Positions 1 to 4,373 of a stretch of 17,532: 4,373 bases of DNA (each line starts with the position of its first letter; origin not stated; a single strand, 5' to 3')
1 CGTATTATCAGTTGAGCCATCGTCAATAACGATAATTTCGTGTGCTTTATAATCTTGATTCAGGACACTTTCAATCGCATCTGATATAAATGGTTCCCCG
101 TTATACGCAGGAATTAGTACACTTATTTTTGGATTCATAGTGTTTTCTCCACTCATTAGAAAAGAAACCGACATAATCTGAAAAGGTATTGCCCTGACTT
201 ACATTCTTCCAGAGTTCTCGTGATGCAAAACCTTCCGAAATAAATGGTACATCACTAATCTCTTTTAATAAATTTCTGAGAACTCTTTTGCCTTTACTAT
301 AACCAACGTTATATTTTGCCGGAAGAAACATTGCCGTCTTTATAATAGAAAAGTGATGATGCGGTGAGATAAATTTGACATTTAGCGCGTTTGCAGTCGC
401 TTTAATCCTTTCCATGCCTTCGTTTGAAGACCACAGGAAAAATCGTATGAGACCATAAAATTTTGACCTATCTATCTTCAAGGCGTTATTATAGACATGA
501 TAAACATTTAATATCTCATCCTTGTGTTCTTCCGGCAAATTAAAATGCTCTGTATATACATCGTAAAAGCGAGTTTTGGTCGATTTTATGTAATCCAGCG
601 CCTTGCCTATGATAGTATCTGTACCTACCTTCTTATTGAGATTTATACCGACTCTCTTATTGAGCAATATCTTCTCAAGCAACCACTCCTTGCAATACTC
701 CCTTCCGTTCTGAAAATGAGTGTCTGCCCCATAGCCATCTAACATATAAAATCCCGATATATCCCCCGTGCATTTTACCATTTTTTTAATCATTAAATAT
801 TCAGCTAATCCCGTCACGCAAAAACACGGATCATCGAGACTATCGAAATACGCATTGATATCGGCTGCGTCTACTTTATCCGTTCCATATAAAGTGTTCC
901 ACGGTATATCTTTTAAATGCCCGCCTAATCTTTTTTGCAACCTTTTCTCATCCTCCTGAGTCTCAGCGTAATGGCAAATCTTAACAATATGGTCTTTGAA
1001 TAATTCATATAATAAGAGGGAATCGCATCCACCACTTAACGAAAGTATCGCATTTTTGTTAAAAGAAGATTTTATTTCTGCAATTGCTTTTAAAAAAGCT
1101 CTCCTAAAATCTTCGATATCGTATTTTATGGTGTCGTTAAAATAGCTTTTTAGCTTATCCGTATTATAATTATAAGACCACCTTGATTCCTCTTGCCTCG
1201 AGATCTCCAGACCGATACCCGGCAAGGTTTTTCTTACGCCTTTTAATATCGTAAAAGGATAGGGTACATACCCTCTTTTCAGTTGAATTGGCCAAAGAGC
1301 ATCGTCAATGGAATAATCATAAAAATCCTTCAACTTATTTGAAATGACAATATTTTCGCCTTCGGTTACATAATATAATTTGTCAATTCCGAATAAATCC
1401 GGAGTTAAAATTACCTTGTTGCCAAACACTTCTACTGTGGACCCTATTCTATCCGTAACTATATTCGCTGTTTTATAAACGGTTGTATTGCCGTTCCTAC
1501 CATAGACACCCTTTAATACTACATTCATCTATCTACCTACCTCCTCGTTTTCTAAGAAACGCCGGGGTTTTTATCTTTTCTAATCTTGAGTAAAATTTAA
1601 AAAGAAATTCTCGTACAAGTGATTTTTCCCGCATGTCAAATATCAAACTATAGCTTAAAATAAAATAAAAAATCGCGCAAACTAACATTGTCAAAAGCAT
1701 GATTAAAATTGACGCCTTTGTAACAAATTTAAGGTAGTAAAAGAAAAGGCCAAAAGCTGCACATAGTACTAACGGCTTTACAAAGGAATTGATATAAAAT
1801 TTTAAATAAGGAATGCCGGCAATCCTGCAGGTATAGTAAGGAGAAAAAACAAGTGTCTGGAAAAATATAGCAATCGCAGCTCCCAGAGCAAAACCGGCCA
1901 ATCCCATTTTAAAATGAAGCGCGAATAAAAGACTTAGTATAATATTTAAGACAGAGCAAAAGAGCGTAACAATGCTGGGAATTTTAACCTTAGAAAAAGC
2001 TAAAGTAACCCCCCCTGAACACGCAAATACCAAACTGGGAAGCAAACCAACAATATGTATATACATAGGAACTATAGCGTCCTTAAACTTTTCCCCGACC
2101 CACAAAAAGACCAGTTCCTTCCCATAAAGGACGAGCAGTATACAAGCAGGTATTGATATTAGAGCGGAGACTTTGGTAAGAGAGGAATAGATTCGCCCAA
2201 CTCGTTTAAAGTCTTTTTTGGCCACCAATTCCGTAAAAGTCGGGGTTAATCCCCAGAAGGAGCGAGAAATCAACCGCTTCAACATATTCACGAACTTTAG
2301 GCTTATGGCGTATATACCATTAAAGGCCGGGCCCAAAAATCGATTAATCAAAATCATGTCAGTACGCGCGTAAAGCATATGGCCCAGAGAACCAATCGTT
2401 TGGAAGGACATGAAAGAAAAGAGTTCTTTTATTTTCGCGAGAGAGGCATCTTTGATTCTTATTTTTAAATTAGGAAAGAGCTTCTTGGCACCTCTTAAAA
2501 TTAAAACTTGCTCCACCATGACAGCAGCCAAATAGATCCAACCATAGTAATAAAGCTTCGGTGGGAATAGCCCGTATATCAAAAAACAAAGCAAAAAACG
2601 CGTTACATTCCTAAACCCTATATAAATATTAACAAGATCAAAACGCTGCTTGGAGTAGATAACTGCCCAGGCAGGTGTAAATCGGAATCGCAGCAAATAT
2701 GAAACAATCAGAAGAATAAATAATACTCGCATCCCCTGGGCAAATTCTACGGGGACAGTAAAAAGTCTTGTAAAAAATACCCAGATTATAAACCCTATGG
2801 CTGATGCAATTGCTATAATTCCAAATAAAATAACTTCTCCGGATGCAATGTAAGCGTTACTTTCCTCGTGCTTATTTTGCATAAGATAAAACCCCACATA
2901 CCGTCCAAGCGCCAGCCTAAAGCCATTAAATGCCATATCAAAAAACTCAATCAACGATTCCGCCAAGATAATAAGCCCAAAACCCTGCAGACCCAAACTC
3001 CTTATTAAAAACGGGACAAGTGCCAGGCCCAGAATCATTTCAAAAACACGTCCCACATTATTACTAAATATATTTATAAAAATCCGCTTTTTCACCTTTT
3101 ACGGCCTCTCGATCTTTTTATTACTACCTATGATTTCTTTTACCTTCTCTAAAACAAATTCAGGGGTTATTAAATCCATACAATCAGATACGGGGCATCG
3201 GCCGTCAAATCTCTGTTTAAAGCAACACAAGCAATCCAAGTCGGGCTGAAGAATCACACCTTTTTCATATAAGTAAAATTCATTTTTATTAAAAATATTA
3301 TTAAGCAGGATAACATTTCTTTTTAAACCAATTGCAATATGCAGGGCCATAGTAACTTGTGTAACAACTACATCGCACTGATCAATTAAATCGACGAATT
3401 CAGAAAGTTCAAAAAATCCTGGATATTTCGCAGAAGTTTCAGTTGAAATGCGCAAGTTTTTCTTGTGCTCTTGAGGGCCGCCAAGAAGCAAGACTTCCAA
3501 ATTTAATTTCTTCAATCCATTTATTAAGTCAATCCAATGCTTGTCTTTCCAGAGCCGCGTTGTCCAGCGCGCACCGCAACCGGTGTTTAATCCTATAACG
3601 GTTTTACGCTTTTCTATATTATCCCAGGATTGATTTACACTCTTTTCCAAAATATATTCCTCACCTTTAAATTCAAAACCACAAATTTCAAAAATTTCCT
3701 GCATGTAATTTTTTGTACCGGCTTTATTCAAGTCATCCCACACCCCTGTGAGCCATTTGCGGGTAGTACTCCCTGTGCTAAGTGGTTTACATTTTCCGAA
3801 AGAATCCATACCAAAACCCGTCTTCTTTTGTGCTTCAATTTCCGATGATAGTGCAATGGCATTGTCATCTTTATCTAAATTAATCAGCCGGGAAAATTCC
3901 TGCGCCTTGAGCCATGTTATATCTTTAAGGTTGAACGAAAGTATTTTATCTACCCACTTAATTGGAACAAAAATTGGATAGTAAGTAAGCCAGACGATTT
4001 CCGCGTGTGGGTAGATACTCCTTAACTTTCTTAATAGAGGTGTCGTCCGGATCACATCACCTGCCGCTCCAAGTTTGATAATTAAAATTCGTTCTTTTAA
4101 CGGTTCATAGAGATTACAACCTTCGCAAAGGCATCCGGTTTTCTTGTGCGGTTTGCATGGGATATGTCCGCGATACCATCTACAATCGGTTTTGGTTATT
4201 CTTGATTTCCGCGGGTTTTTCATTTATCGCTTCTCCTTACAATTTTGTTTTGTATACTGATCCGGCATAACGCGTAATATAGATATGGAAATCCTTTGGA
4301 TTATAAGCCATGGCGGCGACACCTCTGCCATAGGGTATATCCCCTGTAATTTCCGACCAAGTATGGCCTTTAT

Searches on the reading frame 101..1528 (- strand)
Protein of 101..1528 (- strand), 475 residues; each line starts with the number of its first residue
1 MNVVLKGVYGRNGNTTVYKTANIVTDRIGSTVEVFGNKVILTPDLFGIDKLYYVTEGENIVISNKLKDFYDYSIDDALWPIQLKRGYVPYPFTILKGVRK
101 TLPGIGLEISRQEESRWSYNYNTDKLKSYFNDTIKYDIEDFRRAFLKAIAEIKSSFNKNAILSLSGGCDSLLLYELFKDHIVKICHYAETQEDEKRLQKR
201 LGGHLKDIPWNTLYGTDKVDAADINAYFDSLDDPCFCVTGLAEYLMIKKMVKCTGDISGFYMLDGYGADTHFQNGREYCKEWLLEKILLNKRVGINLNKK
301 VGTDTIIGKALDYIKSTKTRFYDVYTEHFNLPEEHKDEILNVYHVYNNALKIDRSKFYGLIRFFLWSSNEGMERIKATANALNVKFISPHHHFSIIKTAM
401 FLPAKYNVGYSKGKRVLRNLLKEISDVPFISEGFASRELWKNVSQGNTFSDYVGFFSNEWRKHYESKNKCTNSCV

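Call 4: search_protein_families(library=pfam, proteins=[window:101-1528:-], max_evalue=0.01)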
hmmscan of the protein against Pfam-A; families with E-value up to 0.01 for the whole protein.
window:101-1528:- (475 aa): 2 families
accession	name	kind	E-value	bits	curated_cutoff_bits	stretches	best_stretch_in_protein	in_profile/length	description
PF00733.27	Asn_synthase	-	0.0014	18.7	21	1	163-424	23-275/354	Asparagine synthase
PF03627.19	PapG_N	-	0.0028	17.8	25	1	253-335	112-197/226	PapG carbohydrate binding domain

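Call 5: search_protein_families(library=ncbifam, proteins=[window:101-1528:-], max_evalue=0.01)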
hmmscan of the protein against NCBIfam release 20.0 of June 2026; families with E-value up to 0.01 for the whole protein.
window:101-1528:- (475 aa): 2 families
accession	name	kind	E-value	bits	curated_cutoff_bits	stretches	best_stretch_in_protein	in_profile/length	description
TIGR01536.1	asn_synth_AEB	equivalog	3e-11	43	267.1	1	37-424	134-504/517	asparagine synthase (glutamine-hydrolyzing)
TIGR03104.1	trio_amidotrans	equivalog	9.1e-07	27.5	570.1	1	35-180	131-283/589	N-acetylglutaminylglutamine amidotransferase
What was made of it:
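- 101..1528 (-): AsnB-like adenylating enzyme without a glutaminase nucleophile. It is a local candidate ligase and not a conserved partner. The TIGR01536 match covers only model positions 134-504 (call 5).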

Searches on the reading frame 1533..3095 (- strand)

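Call 4: search_protein_families(library=pfam, proteins=[window:1533-3095:-], max_evalue=0.01)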
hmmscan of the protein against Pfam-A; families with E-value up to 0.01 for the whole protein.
window:1533-3095:- (520 aa): 3 families
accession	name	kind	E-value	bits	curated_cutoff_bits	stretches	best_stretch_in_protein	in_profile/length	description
PF13440.11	Polysacc_synt_3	-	3.9e-13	49.7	23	1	216-341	168-292/293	Polysaccharide biosynthesis protein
PF01554.23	MatE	-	1.8e-08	34.7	24.9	1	240-389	10-160/161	MatE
PF01943.22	Polysacc_synt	-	2.9e-08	33.9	28.2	1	8-290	4-273/274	Polysaccharide biosynthesis protein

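Call 5: search_protein_families(library=ncbifam, proteins=[window:1533-3095:-], max_evalue=0.01)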
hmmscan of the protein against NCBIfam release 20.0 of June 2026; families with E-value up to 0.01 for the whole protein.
window:1533-3095:- (520 aa): 4 families
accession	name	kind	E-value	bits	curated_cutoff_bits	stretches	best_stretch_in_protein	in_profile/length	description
NF007773.0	PRK10459.1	equivalog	4.2e-15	55.7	273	1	186-505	174-483/492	MOP flippase family protein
TIGR00797.1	matE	subfamily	1.4e-11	44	147.4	1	275-452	44-221/396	MATE family efflux transporter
NF047674.1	TeichurnBiosyTuaB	equivalog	3e-10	39.8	580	1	218-482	203-467/469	teichuronic acid biosynthesis protein TuaB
TIGR01695.1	murJ_mviN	equivalog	0.0025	16.6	235.55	1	88-485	87-497/506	murein biosynthesis integral membrane protein MurJ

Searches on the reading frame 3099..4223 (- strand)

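Call 4: search_protein_families(library=pfam, proteins=[window:3099-4223:-], max_evalue=0.01)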
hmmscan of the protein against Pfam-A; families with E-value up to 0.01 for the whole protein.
window:3099-4223:- (374 aa): 1 family
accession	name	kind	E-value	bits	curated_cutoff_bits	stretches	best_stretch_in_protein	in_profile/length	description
PF01075.23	Glyco_transf_9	-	1.1e-09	38.4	22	1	105-307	8-208/247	Glycosyltransferase family 9 (heptosyltransferase)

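Call 5: search_protein_families(library=ncbifam, proteins=[window:3099-4223:-], max_evalue=0.01)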
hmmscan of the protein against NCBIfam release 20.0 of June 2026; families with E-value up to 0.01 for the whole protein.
window:3099-4223:- (374 aa): 6 families
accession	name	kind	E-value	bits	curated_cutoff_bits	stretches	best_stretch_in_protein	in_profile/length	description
TIGR02193.1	heptsyl_trn_I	equivalog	9.1e-14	51.4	185.3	2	45-102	1-61/320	lipopolysaccharide heptosyltransferase I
TIGR02195.1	heptsyl_trn_II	equivalog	1.6e-12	47.2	134.6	1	202-364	169-337/339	lipopolysaccharide heptosyltransferase II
NF007742.0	PRK10422.1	equivalog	3.9e-09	35.8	467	1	44-307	6-287/352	lipopolysaccharide core heptosyltransferase RfaQ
TIGR02201.1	heptsyl_trn_III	equivalog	4e-09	36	170.2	1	45-81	1-37/344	putative lipopolysaccharide heptosyltransferase III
NF008162.0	PRK10916.1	equivalog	2.7e-05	23.5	569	1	196-307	169-286/348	ADP-heptose--LPS heptosyltransferase RfaF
NF008204.0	PRK10964.1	equivalog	6.2e-05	22.3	437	0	222-306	191-277/322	lipopolysaccharide heptosyltransferase RfaC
